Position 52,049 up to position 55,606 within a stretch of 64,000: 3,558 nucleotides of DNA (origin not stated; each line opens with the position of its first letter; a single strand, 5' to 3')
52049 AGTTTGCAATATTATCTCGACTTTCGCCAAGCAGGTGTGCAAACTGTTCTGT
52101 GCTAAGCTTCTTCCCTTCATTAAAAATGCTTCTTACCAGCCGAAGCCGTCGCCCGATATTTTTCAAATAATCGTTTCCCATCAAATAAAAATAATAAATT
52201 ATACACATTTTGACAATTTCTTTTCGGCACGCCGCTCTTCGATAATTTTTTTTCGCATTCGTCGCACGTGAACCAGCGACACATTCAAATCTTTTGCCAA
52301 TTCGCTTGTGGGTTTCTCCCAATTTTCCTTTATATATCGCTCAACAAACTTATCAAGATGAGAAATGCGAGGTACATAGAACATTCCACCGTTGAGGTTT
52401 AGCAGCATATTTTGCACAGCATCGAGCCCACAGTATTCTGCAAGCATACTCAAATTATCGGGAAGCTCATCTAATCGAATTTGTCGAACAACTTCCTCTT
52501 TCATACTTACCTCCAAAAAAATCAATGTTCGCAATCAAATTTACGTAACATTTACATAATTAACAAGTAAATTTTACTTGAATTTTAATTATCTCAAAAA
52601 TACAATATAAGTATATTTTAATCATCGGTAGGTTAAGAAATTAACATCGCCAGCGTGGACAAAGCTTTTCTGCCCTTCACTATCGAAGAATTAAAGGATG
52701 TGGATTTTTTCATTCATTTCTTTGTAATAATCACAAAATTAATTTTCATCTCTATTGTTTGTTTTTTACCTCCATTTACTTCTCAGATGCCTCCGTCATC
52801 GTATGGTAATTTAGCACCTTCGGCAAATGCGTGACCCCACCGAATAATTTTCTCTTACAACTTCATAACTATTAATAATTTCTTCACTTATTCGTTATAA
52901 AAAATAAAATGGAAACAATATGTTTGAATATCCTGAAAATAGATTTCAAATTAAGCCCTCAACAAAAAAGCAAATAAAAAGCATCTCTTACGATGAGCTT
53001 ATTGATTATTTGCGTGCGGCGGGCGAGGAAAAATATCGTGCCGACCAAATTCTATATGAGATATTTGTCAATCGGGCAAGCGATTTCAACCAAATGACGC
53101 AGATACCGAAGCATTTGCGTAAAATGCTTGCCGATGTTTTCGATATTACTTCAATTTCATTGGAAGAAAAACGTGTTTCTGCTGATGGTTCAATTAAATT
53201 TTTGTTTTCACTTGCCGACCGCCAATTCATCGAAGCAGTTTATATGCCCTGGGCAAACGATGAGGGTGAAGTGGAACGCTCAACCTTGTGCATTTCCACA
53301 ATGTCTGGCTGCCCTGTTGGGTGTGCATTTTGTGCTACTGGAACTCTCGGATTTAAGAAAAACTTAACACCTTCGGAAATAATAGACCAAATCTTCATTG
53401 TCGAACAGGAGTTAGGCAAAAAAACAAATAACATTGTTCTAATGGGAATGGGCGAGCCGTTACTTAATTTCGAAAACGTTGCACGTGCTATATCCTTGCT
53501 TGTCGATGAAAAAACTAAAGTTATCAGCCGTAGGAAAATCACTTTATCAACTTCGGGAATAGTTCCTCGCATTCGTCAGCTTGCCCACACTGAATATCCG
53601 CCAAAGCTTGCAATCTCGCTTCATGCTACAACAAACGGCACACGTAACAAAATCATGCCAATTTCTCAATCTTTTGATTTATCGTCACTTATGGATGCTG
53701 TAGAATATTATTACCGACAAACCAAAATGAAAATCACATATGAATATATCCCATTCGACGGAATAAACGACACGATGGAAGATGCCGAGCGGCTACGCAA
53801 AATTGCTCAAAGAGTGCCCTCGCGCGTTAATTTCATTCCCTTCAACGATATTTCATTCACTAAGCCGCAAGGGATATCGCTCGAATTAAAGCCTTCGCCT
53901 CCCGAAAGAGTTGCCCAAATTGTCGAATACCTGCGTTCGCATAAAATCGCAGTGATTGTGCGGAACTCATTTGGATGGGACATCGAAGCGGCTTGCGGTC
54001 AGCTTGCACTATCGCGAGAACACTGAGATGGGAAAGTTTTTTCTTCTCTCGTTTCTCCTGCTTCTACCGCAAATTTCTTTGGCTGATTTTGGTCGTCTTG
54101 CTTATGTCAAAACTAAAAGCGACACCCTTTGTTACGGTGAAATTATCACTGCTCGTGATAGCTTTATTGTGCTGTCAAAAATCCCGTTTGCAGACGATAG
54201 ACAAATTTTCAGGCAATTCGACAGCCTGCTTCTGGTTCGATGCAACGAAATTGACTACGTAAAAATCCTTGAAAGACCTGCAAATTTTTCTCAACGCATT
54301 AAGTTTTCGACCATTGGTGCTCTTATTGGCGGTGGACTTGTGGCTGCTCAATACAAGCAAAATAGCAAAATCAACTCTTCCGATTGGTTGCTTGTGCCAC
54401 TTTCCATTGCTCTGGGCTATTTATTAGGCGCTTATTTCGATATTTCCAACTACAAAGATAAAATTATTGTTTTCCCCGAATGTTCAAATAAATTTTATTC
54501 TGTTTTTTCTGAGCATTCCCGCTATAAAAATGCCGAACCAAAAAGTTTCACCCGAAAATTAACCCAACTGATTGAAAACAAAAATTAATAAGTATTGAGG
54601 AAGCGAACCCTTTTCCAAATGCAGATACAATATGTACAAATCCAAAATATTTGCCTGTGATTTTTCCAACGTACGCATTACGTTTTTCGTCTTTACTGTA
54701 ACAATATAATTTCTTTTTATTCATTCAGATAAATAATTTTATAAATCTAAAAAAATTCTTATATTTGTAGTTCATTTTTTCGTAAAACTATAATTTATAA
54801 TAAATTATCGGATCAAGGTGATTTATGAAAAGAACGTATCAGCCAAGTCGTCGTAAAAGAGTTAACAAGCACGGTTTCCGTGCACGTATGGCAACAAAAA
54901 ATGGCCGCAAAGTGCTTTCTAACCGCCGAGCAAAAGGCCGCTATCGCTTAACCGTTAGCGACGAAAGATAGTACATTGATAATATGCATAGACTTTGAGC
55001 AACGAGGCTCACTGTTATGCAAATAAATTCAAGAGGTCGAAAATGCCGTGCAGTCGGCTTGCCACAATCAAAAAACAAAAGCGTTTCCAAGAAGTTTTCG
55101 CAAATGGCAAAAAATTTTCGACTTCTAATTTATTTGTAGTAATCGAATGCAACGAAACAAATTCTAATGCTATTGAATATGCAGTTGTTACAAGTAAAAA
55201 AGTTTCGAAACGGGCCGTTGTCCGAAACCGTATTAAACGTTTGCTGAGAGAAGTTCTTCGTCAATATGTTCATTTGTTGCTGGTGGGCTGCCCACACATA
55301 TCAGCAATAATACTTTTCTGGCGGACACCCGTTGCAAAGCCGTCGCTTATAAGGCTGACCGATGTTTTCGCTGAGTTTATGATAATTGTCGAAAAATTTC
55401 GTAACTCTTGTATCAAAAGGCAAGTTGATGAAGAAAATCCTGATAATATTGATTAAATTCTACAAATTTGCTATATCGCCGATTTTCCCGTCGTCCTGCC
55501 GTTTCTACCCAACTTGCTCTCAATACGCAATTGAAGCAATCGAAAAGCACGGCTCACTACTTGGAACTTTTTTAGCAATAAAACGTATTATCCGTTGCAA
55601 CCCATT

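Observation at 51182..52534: HTH(XRE) / S24-peptidase / Mor-like regulator trio between tRNA-Gln and rlmN; possible split CI/LexA-like repressor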

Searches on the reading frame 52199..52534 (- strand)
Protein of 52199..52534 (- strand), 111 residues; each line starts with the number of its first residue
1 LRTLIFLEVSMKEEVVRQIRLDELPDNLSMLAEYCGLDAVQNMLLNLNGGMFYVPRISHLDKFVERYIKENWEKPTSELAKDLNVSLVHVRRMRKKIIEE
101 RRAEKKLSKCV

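Call 4: search_protein_families(library=pfam, proteins=[window:52199-52534:-], max_evalue=1)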
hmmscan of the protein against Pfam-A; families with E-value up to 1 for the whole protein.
window:52199-52534:- (111 aa): 2 families
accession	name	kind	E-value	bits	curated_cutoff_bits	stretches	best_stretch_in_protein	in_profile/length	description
PF08765.17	Mor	-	0.0059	17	24.9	1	29-103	25-101/107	Mor transcription activator family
PF04545.22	Sigma70_r4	-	0.051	13.5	24.1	1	66-98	16-45/50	Sigma-70, region 4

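Call 26: search_protein_families(library=phrogs, proteins=[window:52199-52504:-], max_evalue=0.01)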
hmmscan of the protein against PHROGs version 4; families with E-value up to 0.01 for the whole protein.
window:52199-52504:- (101 aa): 1 family
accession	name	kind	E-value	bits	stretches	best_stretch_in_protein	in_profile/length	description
phrog_836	-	transcription regulation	1.7e-05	25.9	1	17-90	47-123/133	late transcriptional activator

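Call 27: search_protein_families(library=ncbifam, proteins=[window:52199-52504:-], max_evalue=0.01)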
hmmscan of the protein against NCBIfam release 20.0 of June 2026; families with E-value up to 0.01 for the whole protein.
window:52199-52504:- (101 aa): 0 families

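Call 28: search_protein_families(library=padloc, proteins=[window:52199-52504:-], max_evalue=0.01)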
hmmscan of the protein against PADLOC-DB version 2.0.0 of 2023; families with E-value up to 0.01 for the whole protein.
window:52199-52504:- (101 aa): 0 families

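Call 72: search_solved_structures(query=A8, max_evalue=1, show_alignments=1)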
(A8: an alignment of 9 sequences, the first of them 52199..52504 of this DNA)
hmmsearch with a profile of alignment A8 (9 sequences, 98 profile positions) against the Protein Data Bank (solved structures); distinct sequences matched with E-value up to 1: 15.
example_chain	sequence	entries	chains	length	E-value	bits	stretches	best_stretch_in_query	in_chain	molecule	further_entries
1rr7_A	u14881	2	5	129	0.0014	21.7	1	24-89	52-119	Middle operon regulator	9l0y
8hkc_E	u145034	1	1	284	0.012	18.7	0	54-90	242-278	RNA polymerase sigma factor RpoH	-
9l08_A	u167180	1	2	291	0.02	18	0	47-71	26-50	Covalently Connected Cytochrome c555 trimer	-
7bqb_A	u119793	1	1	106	0.033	17.2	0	64-93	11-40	NF6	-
3iwf_A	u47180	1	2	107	0.12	15.4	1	48-87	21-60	Transcription regulator RpiR family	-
8gxe_B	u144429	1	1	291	0.46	13.6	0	38-56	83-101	Tyrosine-protein phosphatase non-receptor type 21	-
8y8y_A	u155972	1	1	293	0.46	13.6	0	38-56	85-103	Tyrosine-protein phosphatase non-receptor type 21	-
8gvl_A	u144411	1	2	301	0.48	13.5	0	38-56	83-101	Tyrosine-protein phosphatase non-receptor type 21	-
1i1g_A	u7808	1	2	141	0.52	13.4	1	50-89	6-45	TRANSCRIPTIONAL REGULATOR LRPA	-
4bl3_A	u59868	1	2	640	0.92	12.6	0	59-86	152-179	PENICILLIN BINDING PROTEIN 2 PRIME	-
1mwr_A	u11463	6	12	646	0.92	12.6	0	59-86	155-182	penicillin-binding protein 2a | PBP2a | Beta-lactam-inducible penicillin-binding protein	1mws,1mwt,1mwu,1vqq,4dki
4cpk_A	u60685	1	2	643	0.93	12.6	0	59-86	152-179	Penicillin binding protein 2 prime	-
9i9s_A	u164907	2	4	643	0.93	12.6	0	59-86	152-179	MecA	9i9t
4bl2_A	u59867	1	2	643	0.93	12.6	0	59-86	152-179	PENICILLIN BINDING PROTEIN 2 PRIME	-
3zfz_A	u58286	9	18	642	0.93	12.6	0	59-86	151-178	PENICILLIN BINDING PROTEIN 2 PRIME | Penicillin-binding protein 2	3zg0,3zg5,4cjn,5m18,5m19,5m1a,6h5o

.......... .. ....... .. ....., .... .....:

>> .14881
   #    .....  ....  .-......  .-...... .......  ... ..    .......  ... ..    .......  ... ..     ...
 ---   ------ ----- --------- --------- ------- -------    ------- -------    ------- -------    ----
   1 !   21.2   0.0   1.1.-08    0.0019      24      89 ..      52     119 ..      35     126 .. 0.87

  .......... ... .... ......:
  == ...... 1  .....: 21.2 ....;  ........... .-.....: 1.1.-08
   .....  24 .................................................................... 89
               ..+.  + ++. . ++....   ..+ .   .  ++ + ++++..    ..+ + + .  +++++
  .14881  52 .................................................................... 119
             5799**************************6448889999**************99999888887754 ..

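Call 73: search_protein_families(library=pfam, alignment_id=A8, max_evalue=0.1)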
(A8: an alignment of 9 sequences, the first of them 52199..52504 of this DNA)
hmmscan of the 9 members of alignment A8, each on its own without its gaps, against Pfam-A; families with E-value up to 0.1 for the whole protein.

A. member 1, window:52199-52504:- (101 aa): 2 families
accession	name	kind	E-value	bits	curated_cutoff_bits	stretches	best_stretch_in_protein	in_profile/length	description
PF08765.17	Mor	-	0.0053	17.2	24.9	1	20-93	26-101/107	Mor transcription activator family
PF04545.22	Sigma70_r4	-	0.038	13.9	24.1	1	56-88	16-45/50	Sigma-70, region 4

B. families by the number of members that match (of 9 scanned): 12 families
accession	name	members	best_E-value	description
PF08765.17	Mor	8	1.2e-06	Mor transcription activator family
PF04545.22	Sigma70_r4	3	0.0077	Sigma-70, region 4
PF13412.12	HTH_24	2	0.025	Winged helix-turn-helix DNA-binding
PF13404.12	HTH_AsnC-type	1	0.003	AsnC-type helix-turn-helix domain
PF24655.1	DUF7645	1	0.029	Domain of unknown function (DUF7645)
PF13542.12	HTH_Tnp_ISL3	1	0.03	Helix-turn-helix domain of transposase family ISL3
PF13551.12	HTH_29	1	0.049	Winged helix-turn helix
PF01335.27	DED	1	0.051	Death effector domain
PF12395.13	DUF3658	1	0.054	Protein of unknown function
PF18517.6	LZ3wCH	1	0.078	Leucine zipper with capping helix domain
PF01527.26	HTH_Tnp_1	1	0.084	Transposase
PF02042.20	RWP-RK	1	0.088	RWP-RK domain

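Call 99: list_cluster_members(proteins=[P0001, P0161, window:52199-52504:-])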
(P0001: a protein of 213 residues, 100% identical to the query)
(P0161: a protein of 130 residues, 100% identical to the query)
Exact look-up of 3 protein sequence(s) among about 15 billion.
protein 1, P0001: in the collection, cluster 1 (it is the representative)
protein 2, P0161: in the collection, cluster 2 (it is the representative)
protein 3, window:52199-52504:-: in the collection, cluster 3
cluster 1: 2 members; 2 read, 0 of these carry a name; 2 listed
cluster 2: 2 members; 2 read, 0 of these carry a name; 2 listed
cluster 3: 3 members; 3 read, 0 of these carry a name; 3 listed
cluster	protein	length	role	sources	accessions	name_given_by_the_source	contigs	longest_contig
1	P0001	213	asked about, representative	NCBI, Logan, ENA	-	-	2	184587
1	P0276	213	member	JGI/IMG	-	-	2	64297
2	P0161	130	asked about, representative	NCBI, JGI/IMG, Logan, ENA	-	-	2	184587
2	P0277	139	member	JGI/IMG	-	-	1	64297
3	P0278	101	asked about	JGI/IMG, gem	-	-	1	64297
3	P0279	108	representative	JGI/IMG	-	-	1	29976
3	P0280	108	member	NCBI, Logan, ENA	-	-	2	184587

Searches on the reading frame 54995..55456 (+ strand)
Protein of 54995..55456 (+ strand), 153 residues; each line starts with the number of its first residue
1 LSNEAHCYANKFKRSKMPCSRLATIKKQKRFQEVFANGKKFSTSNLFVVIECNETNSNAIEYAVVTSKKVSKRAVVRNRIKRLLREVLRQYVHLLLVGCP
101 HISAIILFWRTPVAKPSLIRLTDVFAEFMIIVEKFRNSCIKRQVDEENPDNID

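Call 81: search_protein_families(library=pfam, proteins=[window:54995-55456:+], max_evalue=0.00001)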
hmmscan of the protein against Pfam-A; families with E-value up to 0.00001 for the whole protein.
window:54995-55456:+ (153 aa): 1 family
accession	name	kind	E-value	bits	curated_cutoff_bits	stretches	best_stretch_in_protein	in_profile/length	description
PF00825.24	Ribonuclease_P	-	1.3e-18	67.4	22.3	1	22-116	4-92/109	Ribonuclease P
